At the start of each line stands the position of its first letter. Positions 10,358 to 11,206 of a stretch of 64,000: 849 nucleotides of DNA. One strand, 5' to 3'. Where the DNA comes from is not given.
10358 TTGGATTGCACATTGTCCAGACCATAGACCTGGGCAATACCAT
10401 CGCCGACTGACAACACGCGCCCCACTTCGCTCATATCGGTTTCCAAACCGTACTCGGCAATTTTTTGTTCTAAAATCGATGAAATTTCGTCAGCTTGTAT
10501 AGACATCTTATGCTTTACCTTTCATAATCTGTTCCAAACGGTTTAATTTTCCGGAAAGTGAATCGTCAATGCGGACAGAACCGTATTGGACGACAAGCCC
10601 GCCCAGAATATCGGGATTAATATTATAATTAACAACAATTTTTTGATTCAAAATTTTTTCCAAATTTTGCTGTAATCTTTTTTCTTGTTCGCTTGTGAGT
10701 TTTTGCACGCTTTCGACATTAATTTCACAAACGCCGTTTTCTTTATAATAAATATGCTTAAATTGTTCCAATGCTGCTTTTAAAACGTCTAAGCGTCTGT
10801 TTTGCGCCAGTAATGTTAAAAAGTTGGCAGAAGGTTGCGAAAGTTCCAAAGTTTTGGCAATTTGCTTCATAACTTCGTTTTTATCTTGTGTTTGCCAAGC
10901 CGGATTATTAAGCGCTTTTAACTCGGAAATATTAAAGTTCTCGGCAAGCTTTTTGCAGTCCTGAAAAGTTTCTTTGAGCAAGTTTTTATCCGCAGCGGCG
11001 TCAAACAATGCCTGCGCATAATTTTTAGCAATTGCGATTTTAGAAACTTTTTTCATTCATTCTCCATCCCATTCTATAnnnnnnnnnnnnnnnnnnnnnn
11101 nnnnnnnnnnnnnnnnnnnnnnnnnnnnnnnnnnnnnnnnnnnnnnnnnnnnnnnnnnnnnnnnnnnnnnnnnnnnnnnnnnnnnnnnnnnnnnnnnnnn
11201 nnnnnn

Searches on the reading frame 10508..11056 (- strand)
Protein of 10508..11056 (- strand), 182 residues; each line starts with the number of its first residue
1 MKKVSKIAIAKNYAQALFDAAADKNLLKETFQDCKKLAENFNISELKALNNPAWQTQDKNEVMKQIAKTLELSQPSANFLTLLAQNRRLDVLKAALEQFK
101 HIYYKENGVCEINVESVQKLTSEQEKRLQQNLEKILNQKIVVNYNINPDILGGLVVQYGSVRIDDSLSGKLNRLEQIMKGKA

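Call 66: find_encoding_contigs(protein=window:10508-11056:-, flank=10000, max_places=10)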
Protein window:10508-11056:- (182 aa): 5 contigs read that carry it; 5 places shown.
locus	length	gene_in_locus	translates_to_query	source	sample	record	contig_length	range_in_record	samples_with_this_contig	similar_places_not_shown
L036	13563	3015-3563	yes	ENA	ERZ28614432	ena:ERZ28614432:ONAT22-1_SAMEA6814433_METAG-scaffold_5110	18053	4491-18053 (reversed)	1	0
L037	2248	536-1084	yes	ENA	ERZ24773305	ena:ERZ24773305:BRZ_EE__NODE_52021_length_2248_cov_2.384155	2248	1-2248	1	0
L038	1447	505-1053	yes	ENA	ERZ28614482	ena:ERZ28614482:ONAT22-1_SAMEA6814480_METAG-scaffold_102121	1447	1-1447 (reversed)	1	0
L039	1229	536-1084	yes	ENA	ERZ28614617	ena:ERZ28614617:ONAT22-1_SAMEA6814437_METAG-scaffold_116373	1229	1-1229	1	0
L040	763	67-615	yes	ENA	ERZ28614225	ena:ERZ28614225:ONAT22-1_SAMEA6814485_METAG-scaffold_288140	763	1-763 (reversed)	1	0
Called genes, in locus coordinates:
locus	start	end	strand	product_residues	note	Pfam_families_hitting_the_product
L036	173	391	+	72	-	-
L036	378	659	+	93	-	-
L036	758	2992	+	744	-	PF17764:PriA_3primeBD, PF00270:DEAD, PF04851:ResIII, PF18319:Zn_ribbon_PriA, PF00271:Helicase_C (weak), PF18074:PriA_C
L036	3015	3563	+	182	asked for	PF00213:OSCP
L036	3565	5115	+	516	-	PF02874:ATP-synt_ab_N, PF00006:ATP-synt_ab, PF00306:ATP-synt_ab_C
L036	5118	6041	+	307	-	PF00231:ATP-synt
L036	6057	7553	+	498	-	PF02874:ATP-synt_ab_N, PF00006:ATP-synt_ab, PF22919:ATP-synt_VA_C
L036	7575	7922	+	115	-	PF02823:ATP-synt_DE_N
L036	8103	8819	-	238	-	PF05045:RgpF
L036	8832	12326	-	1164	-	PF00535:Glycos_transf_2, PF10111:Glyco_tranf_2_2, PF13641:Glyco_tranf_2_3 (weak), PF14305:ATPgrasp_TupA, PF00535:Glycos_transf_2, PF13641:Glyco_tranf_2_3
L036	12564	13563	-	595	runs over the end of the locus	PF08439:Peptidase_M3_N, PF01432:Peptidase_M3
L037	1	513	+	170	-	?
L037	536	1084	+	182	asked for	PF00213:OSCP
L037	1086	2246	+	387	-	?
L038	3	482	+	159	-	?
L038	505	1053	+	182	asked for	PF00213:OSCP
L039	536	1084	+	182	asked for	PF00213:OSCP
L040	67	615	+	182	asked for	PF00213:OSCP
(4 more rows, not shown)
